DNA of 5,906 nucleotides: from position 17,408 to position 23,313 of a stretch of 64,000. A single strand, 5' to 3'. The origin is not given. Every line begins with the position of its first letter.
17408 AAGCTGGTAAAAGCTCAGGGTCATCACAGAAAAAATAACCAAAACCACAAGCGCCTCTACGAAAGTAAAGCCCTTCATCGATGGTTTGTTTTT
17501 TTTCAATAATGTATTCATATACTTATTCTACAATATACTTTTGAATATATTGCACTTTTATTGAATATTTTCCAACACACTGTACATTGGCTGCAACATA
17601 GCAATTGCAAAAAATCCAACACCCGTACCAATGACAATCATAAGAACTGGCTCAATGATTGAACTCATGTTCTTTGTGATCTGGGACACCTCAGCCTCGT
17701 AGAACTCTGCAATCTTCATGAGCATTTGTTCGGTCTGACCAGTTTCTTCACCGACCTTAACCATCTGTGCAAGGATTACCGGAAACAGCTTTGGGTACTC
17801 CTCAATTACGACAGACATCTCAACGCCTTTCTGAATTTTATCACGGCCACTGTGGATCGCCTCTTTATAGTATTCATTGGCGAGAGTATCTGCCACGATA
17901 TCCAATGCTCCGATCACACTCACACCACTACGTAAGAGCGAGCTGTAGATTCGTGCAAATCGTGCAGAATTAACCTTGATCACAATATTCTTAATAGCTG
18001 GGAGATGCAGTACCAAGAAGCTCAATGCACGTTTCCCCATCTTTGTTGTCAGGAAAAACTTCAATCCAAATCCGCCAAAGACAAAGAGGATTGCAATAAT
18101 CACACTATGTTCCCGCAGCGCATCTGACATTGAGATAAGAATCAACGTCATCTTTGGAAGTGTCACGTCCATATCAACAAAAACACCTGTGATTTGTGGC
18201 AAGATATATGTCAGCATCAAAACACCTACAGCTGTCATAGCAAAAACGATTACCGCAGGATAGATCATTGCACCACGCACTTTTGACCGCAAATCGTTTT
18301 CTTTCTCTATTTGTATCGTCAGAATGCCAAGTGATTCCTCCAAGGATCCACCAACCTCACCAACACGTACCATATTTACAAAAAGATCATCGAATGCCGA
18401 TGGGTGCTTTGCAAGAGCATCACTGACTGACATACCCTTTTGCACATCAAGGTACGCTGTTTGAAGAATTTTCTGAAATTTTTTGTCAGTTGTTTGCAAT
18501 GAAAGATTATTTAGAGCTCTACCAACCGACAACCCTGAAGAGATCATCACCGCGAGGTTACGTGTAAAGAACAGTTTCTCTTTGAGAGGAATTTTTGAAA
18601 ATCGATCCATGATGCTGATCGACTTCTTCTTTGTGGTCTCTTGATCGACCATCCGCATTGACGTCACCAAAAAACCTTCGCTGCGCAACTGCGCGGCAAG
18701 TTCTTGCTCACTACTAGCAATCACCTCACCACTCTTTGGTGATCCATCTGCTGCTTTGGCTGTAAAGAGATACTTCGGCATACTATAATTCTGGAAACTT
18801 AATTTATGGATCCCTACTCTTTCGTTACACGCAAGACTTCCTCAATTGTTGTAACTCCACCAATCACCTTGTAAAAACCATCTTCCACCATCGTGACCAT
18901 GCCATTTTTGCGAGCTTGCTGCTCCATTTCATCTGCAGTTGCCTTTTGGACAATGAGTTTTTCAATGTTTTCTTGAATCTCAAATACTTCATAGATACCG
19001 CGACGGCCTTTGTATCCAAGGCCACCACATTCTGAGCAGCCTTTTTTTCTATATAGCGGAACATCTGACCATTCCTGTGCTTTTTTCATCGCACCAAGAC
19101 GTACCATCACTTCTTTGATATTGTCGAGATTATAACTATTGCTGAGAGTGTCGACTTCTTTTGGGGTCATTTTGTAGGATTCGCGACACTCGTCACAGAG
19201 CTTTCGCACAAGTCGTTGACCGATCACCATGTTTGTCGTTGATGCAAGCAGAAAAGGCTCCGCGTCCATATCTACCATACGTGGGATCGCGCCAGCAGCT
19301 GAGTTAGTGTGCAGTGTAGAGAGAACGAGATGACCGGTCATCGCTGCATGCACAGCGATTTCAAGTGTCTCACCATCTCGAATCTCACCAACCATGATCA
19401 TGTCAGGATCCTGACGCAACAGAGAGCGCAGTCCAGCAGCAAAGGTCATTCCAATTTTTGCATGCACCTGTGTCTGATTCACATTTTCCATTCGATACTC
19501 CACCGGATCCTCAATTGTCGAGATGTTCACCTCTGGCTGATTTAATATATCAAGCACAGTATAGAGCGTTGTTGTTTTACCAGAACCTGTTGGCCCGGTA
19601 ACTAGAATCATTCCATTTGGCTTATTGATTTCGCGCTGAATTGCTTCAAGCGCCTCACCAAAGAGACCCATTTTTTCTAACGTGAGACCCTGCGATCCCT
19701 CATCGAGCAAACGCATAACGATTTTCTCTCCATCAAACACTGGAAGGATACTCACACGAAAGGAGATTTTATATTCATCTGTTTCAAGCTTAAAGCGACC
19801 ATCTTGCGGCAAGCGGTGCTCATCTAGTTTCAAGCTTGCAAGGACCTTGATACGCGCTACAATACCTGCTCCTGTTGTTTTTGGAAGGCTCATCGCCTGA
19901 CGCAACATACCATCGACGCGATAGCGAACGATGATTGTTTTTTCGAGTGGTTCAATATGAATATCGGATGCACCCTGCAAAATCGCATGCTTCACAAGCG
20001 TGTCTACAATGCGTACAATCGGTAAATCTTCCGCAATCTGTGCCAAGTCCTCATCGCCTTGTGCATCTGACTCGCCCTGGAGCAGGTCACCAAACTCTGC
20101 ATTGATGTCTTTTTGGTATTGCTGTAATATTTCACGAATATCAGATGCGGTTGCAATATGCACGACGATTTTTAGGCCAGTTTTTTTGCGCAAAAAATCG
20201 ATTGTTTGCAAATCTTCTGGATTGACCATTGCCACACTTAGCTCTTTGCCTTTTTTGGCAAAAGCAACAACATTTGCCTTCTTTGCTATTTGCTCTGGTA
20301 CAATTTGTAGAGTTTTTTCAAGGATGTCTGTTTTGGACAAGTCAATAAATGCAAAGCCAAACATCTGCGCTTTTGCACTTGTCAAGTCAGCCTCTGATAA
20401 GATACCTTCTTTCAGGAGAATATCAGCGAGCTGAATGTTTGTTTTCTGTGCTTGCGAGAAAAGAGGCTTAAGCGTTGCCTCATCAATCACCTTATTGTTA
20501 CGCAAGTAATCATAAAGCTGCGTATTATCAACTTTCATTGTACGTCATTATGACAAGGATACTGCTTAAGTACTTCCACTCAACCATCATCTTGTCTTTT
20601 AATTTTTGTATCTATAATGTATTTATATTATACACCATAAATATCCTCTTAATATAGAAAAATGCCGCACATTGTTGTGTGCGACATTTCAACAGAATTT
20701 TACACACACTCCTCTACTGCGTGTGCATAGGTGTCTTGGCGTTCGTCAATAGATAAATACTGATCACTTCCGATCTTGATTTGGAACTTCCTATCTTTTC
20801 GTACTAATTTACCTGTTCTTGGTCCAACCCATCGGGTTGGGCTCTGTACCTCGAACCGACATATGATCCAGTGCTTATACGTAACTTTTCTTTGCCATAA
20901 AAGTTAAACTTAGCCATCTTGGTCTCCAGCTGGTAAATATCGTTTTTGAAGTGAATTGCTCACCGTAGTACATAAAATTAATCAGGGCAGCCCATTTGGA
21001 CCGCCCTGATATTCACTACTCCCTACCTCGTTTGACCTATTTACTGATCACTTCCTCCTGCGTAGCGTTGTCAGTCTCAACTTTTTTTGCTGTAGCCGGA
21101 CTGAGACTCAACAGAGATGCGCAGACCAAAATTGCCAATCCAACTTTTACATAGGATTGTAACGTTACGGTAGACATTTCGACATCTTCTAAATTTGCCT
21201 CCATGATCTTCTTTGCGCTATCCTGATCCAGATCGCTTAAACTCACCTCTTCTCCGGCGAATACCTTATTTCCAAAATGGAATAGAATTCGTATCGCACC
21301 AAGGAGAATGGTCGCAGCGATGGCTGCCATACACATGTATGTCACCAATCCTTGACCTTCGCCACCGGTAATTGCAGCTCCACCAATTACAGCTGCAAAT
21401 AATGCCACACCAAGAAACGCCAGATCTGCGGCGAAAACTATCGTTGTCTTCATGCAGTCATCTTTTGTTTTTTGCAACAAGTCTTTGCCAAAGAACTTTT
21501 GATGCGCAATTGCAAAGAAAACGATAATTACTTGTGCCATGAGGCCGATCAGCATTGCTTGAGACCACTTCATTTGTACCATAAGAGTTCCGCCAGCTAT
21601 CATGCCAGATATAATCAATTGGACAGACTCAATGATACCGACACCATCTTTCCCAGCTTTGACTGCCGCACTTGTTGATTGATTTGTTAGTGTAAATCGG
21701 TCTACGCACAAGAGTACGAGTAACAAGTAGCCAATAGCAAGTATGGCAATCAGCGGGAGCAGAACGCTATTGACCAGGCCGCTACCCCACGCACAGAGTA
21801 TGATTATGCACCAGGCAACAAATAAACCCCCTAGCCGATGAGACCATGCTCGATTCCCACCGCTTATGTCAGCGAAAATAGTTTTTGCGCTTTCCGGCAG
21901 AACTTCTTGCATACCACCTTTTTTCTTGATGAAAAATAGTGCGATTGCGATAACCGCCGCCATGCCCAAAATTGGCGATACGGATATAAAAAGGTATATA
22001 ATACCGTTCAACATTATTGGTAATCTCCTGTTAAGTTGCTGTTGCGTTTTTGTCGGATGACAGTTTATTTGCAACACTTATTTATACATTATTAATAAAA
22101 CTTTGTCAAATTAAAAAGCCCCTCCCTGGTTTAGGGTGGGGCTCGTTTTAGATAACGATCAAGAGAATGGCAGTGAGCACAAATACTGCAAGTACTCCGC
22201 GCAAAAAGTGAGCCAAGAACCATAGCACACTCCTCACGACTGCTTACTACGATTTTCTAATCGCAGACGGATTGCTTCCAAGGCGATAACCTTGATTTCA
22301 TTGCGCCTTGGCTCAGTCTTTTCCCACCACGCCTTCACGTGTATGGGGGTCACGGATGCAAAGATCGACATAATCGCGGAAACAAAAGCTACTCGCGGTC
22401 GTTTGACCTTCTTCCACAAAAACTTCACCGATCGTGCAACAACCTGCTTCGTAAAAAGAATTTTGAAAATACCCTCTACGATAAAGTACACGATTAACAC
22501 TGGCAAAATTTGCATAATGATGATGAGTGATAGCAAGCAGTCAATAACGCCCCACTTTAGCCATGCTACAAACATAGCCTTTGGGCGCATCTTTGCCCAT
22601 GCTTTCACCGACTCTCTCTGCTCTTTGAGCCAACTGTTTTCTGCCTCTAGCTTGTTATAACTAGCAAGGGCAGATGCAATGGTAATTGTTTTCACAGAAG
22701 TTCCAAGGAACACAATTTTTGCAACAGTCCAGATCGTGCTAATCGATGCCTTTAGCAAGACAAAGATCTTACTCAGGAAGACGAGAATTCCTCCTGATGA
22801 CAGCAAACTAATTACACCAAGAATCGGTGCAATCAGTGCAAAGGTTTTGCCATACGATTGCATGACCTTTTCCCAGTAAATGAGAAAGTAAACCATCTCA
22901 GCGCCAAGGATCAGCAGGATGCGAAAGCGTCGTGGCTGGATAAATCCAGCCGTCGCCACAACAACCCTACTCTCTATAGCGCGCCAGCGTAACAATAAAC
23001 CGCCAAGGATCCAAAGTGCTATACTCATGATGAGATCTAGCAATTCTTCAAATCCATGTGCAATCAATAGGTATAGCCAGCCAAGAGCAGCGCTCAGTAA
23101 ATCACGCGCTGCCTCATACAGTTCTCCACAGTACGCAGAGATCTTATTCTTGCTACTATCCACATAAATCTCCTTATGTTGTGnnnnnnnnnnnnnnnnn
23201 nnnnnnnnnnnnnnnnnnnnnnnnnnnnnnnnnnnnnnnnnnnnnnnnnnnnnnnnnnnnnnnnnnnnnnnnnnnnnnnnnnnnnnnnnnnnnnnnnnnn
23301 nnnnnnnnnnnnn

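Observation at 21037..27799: Block of seven orphan polytopic membrane proteins ending in a rhomboid protease, next to the pilus operon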

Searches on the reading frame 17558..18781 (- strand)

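Call 21: search_protein_families(library=pfam, proteins=[window:17558-18781:-], max_evalue=0.001)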
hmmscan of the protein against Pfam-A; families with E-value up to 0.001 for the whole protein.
window:17558-18781:- (407 aa): 1 family
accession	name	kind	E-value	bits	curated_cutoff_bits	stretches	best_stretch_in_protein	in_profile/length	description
PF00482.28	T2SSF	-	1.1e-58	197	25.2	2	72-195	1-125/125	Type II secretion system (T2SS), protein F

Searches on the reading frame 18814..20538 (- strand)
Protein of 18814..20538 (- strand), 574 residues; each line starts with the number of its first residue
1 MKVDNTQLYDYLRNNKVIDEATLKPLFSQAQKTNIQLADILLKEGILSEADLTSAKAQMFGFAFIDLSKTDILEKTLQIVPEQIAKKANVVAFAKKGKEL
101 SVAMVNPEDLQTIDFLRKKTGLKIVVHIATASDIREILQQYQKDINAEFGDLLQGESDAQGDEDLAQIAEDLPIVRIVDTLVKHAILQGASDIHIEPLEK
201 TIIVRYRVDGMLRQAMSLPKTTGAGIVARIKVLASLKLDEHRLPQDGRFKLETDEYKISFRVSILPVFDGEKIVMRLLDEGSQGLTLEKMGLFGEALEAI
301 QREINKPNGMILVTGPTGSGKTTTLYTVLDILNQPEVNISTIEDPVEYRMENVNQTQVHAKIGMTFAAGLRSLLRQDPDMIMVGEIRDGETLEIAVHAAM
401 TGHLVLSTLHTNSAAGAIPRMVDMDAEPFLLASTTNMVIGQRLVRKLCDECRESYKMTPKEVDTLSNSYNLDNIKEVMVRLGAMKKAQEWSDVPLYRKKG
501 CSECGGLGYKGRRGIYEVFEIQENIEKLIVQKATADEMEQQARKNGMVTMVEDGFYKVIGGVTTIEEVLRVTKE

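Call 22: search_protein_families(library=pfam, proteins=[window:18814-20538:-], max_evalue=0.001)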
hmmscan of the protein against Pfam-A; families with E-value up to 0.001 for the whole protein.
window:18814-20538:- (574 aa): 5 families
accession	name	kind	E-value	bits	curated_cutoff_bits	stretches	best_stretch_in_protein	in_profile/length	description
PF00437.27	T2SSE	-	2.8e-136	454.4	24.9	1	169-570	3-370/370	Type II/IV secretion system protein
PF05157.20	MshEN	-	2.1e-17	63.3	23.1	1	60-143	1-85/90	MshEN domain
PF25199.1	nSTAND_NTPase5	-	7.2e-05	23.1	34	1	294-353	26-87/145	Novel STAND NTPase 5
PF13401.12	AAA_22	-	0.00013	22.7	27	1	307-345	4-38/130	AAA domain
PF13191.12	AAA_16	-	0.00053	21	32.6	0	297-338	12-54/167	AAA ATPase domain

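Call 23: find_related_loci(query=window:18814-20538:-, collection=metagenome_contigs, flank=10000)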
Query window:18814-20538:- (574 aa) in metagenome_contigs; peptide patterns used: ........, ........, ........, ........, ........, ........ (x = any residue, [..] = any of these).
600 stretches matched a pattern (row limit reached: there are more); 539 encode a relative of the query (tblastn E <= 1e-3); the best 80 are kept; 80 distinct loci.
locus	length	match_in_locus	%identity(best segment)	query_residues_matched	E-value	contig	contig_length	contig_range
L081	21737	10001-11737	69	1-574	0e+0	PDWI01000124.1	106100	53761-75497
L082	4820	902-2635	69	1-574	0e+0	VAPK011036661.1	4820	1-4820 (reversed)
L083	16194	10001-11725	66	1-574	0e+0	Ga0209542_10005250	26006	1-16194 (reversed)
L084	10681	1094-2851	64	1-574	0e+0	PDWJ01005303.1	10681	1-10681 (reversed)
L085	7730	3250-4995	63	1-574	0e+0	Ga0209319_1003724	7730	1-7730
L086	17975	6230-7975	63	1-574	0e+0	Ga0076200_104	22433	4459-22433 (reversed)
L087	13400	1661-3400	63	1-574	0e+0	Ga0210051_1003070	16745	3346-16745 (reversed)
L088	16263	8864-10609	62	1-574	0e+0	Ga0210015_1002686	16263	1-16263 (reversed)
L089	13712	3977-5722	62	1-574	0e+0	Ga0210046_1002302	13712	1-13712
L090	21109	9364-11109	63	1-574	0e+0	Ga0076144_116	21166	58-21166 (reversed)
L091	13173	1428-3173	62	1-574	0e+0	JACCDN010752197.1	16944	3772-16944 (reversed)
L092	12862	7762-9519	61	1-574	0e+0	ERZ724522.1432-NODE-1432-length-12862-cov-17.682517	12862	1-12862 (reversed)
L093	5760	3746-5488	61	1-574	0e+0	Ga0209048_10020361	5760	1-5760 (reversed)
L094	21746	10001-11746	60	1-574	0e+0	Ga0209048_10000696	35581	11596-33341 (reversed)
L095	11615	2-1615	65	46-574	0e+0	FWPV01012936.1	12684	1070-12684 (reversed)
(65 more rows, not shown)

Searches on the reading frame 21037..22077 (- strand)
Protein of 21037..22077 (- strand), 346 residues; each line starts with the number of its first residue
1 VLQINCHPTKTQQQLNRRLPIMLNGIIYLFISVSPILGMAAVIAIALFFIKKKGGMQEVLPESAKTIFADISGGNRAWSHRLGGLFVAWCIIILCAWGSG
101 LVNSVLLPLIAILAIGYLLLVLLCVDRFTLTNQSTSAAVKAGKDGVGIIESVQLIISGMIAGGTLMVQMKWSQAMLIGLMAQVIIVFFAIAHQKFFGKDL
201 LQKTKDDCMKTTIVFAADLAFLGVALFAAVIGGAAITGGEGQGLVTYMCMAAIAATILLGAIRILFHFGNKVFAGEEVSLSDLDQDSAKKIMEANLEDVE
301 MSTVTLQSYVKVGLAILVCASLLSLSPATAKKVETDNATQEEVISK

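Call 3: search_protein_families(library=pfam, proteins=[window:21037-22077:-], max_evalue=1)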
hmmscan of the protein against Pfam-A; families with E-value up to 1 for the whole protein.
window:21037-22077:- (346 aa): 1 family
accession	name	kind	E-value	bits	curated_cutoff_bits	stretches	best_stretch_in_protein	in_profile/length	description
PF03994.20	DUF350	-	7.7e-07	29.7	26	2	68-164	36-132/133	Domain of Unknown Function (DUF350)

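Call 4: search_protein_families(library=ncbifam, proteins=[window:21037-22077:-], max_evalue=1)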
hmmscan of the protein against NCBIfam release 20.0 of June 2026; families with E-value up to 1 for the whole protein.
window:21037-22077:- (346 aa): 2 families
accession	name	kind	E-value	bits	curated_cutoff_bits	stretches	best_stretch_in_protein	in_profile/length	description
NF010445.0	PRK13871.1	equivalog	0.0083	16.3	211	1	225-272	57-105/135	conjugal transfer pilin TrbC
NF004430.0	PRK05771.2-4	equivalog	0.054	12.1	670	1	166-268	383-470/646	V-type ATP synthase subunit I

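Call 52: search_protein_families(library=phrogs, proteins=[window:21037-22077:-], max_evalue=0.1)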
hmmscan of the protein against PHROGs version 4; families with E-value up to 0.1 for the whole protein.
window:21037-22077:- (346 aa): 0 families

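Call 53: search_protein_families(library=padloc, proteins=[window:21037-22077:-], max_evalue=0.1)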
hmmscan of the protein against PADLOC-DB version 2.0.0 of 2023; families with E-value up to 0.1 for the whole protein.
window:21037-22077:- (346 aa): 0 families

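Call 56: list_cluster_members(proteins=[window:21037-22077:-, window:23184-23843:-, window:25057-25785:+, P0002, P0003, P0004])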
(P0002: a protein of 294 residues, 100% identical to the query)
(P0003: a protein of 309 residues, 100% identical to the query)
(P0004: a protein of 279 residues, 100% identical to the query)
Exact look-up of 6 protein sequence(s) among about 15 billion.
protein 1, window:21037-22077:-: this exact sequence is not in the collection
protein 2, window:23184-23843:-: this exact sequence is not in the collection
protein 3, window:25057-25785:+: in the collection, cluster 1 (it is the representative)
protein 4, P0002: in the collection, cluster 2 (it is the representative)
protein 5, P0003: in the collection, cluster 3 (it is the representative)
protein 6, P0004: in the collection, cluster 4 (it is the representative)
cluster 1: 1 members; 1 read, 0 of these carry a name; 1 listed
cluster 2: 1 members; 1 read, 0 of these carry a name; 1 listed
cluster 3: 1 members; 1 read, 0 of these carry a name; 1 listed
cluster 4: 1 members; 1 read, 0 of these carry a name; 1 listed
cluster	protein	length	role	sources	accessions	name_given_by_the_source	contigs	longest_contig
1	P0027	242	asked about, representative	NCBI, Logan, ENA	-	-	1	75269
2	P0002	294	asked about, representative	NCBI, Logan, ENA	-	-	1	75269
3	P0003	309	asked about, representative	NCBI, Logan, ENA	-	-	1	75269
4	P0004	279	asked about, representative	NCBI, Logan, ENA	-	-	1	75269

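Call 57: find_encoding_contigs(protein=P0027, flank=10000, max_places=3)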
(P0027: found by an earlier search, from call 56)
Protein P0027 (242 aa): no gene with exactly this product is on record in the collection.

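Call 88: search_solved_structures(query=window:21037-22077:-, max_evalue=1)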
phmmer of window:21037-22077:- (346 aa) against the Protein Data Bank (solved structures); distinct sequences matched with E-value up to 1: 0.

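Call 101: list_cluster_members(proteins=[window:21037-22014:-, window:23184-23813:-, window:23184-23816:-, P0005, P0006, P0012, P0014])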
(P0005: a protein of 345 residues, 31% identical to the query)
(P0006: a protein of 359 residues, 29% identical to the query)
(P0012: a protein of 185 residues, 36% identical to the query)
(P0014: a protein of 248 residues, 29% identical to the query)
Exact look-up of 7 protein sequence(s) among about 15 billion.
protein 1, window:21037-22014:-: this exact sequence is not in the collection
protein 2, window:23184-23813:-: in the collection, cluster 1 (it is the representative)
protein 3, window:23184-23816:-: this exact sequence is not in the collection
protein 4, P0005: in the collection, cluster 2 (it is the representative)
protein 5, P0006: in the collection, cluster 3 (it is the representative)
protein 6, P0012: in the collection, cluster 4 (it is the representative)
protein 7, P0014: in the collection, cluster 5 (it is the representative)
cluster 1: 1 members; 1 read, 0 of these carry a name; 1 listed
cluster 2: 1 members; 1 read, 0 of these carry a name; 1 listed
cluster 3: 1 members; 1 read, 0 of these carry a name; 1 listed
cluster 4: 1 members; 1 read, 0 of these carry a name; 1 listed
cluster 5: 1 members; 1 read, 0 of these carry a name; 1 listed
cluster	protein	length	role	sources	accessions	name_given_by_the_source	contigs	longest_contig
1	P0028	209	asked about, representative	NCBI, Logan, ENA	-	-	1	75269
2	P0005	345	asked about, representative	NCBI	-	-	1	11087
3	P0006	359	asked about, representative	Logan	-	-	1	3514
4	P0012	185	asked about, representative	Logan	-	-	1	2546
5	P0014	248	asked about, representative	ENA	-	-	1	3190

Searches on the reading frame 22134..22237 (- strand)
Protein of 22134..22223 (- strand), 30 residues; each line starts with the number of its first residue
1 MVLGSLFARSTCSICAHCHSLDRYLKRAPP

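Call 105: search_protein_families(library=pfam, proteins=[window:22134-22223:-, window:22151-22237:-], max_evalue=1)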
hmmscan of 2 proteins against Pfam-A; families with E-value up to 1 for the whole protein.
seq(30 aa): 0 families

seq(29 aa): 0 families

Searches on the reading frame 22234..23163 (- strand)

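Call 3: search_protein_families(library=pfam, proteins=[window:22234-23163:-], max_evalue=1)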
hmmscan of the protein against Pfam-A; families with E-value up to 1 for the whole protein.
window:22234-23163:- (309 aa): 1 family
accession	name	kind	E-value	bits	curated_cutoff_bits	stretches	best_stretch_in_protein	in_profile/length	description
PF23884.1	DUF7237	-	0.27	11.9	27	1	142-188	5-52/77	Family of unknown function (DUF7237)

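Call 4: search_protein_families(library=ncbifam, proteins=[window:22234-23163:-], max_evalue=1)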
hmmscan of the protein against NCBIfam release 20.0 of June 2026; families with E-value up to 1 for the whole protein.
window:22234-23163:- (309 aa): 0 families

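Call 52: search_protein_families(library=phrogs, proteins=[window:22234-23163:-], max_evalue=0.1)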
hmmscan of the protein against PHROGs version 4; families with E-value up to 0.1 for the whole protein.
window:22234-23163:- (309 aa): 0 families

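Call 53: search_protein_families(library=padloc, proteins=[window:22234-23163:-], max_evalue=0.1)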
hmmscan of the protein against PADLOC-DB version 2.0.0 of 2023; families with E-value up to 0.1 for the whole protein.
window:22234-23163:- (309 aa): 0 families
